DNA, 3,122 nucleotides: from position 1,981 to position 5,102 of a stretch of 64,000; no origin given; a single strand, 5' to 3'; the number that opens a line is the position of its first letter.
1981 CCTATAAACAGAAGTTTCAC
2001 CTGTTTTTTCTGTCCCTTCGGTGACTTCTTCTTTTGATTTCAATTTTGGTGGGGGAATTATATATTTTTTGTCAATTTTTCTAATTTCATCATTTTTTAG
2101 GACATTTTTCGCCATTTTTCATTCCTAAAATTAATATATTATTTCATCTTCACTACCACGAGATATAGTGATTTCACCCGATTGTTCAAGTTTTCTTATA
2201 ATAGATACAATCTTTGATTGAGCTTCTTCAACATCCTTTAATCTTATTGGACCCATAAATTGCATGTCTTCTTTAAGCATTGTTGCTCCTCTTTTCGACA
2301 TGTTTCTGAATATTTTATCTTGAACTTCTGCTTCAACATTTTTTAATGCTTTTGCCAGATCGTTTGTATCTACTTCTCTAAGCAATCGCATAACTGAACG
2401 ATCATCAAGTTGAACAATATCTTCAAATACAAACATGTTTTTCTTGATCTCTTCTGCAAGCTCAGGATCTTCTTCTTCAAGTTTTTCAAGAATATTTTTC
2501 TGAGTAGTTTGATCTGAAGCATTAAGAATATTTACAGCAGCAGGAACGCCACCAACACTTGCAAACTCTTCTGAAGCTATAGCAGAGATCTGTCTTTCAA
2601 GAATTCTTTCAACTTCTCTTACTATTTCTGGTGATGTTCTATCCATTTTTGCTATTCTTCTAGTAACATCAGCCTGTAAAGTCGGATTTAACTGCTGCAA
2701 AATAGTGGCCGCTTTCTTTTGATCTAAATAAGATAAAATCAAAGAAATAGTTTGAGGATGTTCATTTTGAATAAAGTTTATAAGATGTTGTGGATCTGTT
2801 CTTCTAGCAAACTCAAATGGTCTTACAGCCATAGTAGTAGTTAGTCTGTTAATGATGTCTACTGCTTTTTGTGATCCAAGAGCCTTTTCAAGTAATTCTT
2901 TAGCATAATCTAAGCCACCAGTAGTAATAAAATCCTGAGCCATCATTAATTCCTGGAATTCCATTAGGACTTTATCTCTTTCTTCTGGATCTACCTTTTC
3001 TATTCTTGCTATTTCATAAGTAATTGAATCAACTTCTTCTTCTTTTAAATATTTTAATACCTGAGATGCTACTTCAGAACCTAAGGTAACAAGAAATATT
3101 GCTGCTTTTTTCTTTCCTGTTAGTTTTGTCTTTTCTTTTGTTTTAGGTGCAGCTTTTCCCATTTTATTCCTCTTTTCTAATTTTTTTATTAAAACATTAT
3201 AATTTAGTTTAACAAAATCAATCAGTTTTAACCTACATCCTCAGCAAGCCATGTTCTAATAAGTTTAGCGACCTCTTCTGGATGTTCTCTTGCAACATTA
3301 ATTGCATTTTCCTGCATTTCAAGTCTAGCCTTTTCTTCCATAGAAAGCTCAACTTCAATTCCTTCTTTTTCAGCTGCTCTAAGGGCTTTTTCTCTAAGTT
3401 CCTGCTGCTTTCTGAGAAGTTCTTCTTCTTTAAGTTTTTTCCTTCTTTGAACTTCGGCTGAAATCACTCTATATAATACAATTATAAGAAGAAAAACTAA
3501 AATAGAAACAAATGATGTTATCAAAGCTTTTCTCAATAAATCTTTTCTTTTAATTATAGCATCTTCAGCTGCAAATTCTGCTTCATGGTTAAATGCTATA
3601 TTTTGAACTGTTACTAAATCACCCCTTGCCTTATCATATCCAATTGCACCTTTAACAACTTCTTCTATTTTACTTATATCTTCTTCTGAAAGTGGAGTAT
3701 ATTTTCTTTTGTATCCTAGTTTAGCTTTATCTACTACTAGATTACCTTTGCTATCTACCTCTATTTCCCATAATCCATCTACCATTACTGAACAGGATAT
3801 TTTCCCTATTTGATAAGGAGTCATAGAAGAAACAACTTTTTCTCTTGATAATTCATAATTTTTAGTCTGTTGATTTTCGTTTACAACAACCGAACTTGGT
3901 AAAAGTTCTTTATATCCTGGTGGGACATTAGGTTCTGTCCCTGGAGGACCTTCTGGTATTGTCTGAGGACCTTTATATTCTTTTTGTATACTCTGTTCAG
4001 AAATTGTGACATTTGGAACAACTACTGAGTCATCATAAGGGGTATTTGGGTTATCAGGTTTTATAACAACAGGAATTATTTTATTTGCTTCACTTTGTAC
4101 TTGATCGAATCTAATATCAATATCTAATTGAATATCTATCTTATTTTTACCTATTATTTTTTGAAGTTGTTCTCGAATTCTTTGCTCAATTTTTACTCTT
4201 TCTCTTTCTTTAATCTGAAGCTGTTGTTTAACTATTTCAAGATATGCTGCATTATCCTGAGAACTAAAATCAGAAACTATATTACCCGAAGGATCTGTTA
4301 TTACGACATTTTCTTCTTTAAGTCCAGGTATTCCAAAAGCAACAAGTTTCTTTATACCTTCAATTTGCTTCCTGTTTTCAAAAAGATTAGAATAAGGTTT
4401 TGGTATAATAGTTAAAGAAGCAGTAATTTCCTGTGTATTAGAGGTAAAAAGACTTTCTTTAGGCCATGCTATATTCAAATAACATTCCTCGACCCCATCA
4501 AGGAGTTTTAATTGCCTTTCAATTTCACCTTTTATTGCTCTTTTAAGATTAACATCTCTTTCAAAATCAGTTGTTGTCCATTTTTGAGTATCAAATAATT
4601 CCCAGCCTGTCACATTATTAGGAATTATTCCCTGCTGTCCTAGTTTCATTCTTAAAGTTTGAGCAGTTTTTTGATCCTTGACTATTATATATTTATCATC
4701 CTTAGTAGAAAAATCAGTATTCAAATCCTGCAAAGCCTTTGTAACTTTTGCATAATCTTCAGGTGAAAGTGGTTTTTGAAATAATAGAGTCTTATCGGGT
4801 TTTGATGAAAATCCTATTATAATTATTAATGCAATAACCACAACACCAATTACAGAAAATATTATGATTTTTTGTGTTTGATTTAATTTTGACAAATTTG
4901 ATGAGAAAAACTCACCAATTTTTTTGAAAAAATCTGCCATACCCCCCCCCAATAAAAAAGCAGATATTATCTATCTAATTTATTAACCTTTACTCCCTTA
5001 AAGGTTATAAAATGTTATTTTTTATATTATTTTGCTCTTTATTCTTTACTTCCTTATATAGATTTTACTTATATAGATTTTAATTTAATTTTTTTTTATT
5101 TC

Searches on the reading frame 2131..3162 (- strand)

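Call 74: search_protein_families(library=pfam, proteins=[window:2131-3162:-], max_evalue=0.00001)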
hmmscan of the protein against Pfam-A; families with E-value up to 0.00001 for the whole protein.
window:2131-3162:- (343 aa): 4 families
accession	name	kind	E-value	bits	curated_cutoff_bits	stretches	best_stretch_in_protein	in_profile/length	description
PF14842.11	FliG_N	-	7.9e-47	158.6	25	2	13-116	1-104/104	FliG N-terminal domain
PF01706.21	FliG_C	-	4.1e-44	149.7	23.3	1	226-333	1-108/108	FliG C-terminal domain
PF14841.11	FliG_M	-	2.2e-37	127.6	25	2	124-198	1-75/76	FliG middle domain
PF03448.22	MgtE_N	-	3.4e-11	44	25.9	0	251-298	48-95/102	MgtE intracellular N domain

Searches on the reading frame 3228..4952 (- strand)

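Call 74: search_protein_families(library=pfam, proteins=[window:3228-4952:-], max_evalue=0.00001)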
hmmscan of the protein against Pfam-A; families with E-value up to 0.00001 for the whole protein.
window:3228-4952:- (574 aa): 2 families
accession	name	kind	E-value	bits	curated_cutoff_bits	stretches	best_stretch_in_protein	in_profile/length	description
PF01514.23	YscJ_FliF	-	6.2e-41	140.7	24.4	1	50-227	2-178/179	Secretory protein of YscJ/FliF family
PF08345.17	YscJ_FliF_C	-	4.2e-30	105.6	23.8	1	263-454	1-147/147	Flagellar M-ring protein C-terminal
